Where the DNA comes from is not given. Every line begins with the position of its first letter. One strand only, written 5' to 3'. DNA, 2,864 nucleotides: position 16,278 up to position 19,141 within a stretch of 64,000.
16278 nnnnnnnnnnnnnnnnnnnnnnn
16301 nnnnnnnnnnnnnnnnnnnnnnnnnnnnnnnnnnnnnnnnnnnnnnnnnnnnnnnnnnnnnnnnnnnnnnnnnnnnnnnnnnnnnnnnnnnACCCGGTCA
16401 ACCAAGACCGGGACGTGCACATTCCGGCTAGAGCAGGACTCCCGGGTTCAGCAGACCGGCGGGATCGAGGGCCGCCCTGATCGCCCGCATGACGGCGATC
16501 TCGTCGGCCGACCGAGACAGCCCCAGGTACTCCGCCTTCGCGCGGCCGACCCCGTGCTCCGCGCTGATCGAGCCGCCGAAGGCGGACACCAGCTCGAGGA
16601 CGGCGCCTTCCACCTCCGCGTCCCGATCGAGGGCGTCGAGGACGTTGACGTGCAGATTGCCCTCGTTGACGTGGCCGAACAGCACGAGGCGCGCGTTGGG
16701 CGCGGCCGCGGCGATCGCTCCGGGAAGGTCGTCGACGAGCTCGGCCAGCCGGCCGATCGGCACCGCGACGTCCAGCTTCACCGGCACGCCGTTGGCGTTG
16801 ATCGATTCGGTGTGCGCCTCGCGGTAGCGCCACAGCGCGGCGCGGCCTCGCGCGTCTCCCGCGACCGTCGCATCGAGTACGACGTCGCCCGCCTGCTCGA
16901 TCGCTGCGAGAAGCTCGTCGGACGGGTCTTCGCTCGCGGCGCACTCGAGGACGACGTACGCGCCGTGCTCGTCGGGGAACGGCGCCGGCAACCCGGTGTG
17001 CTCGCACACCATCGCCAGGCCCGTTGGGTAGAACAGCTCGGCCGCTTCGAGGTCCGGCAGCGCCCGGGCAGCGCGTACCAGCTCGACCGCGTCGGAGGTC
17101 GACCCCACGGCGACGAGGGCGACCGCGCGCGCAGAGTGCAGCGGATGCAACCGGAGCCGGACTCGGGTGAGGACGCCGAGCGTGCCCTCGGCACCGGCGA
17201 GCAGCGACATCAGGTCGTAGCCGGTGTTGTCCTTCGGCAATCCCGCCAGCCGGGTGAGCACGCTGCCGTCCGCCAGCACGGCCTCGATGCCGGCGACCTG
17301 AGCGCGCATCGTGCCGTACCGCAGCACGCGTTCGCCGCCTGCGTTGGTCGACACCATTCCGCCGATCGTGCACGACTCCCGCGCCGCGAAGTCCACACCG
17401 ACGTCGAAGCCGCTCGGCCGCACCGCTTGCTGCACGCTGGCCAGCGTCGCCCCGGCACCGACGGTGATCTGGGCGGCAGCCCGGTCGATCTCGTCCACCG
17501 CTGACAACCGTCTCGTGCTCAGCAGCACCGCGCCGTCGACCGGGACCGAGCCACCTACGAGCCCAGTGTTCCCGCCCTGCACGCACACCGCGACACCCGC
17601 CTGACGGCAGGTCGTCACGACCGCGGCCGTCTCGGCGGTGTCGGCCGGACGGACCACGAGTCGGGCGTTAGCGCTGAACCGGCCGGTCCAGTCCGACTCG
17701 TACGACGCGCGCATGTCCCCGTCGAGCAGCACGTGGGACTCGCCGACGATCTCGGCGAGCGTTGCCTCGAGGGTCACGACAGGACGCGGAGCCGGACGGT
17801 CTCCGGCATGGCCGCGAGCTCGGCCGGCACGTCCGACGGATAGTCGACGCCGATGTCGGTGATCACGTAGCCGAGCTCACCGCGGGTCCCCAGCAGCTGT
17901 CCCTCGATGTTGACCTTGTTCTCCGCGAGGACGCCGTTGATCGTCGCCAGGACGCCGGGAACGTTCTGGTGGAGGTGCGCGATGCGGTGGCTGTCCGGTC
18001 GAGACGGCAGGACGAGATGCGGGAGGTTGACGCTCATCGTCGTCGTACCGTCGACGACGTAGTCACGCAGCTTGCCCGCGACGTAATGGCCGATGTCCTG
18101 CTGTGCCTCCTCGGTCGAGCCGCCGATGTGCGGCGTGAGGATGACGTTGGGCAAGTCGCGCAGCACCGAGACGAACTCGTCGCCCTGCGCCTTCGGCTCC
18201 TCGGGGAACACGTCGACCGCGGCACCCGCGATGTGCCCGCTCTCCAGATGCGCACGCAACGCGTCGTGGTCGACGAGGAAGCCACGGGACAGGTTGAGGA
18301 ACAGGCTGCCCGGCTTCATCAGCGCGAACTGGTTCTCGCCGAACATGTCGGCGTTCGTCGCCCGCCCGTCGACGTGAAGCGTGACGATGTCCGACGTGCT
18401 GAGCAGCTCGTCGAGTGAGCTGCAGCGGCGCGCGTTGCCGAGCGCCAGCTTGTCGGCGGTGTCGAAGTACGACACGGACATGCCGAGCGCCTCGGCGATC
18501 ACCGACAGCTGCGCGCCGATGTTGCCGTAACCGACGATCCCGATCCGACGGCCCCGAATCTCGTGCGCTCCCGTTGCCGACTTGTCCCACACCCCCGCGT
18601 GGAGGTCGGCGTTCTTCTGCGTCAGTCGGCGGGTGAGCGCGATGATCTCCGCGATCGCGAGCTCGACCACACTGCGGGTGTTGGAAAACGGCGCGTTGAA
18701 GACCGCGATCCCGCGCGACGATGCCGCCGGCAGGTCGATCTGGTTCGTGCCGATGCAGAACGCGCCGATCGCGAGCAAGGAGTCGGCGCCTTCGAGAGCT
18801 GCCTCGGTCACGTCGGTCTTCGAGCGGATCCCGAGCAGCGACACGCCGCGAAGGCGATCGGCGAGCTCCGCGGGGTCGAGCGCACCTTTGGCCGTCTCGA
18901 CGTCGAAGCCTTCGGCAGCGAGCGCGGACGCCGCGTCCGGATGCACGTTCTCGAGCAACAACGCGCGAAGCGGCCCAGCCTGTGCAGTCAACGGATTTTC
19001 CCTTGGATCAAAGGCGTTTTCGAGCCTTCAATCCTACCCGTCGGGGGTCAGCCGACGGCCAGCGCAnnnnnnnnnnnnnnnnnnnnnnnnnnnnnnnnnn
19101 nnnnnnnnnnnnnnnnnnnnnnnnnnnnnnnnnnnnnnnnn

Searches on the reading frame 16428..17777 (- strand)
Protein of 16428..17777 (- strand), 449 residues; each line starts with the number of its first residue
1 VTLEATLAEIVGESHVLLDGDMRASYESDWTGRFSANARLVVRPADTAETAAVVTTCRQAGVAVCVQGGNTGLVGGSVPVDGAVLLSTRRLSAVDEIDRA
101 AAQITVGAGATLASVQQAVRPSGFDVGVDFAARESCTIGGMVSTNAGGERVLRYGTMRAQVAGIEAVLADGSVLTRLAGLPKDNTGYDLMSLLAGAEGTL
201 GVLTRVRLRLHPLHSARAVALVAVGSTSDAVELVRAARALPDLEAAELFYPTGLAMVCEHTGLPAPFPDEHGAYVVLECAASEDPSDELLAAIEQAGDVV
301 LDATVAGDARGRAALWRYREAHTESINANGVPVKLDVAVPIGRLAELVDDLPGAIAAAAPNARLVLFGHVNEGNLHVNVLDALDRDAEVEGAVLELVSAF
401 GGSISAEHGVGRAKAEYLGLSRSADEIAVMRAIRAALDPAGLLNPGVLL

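Call 12: search_protein_families(library=pfam, proteins=[window:16428-17777:-])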
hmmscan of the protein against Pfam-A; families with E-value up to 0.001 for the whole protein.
window:16428-17777:- (449 aa): 2 families
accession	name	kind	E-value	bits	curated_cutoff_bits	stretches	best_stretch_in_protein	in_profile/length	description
PF02913.24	FAD-oxidase_C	-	4.8e-47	161.2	21.2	1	214-446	2-246/248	FAD linked oxidases, C-terminal domain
PF01565.28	FAD_binding_4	-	9.7e-34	116.5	26.4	1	39-175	2-137/139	FAD binding domain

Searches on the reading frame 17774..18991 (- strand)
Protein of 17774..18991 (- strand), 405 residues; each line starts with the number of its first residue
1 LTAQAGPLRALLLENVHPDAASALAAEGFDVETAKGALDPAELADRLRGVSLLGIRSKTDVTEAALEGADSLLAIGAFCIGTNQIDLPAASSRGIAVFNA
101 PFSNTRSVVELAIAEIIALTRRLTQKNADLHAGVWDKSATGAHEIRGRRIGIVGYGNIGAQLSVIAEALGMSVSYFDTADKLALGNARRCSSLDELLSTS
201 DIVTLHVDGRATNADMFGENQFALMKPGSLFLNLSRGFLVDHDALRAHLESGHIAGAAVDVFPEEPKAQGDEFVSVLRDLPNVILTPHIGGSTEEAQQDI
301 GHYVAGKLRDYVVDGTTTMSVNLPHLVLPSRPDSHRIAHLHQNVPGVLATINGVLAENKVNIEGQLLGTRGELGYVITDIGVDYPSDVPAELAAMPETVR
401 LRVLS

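Call 12: search_protein_families(library=pfam, proteins=[window:17774-18991:-])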
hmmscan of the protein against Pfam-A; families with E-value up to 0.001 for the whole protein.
window:17774-18991:- (405 aa): 5 families
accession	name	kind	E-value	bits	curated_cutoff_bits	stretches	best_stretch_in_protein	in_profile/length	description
PF02826.25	2-Hacid_dh_C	-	3.5e-48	163.8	25.1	1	114-290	2-178/178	D-isomer specific 2-hydroxyacid dehydrogenase, NAD binding domain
PF00389.36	2-Hacid_dh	-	6.9e-30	103.9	24.6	1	11-322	2-134/134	D-isomer specific 2-hydroxyacid dehydrogenase, catalytic domain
PF22629.2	ACT_AHAS_ss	-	4.8e-10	39.9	27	1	337-382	1-48/67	AHAS small subunit-like ACT domain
PF01842.31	ACT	-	1.2e-05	25.4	27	1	341-383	7-50/66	ACT domain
PF03446.21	NAD_binding_2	-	1.7e-05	25.3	21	0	149-238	1-96/161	NAD binding domain of 6-phosphogluconate dehydrogenase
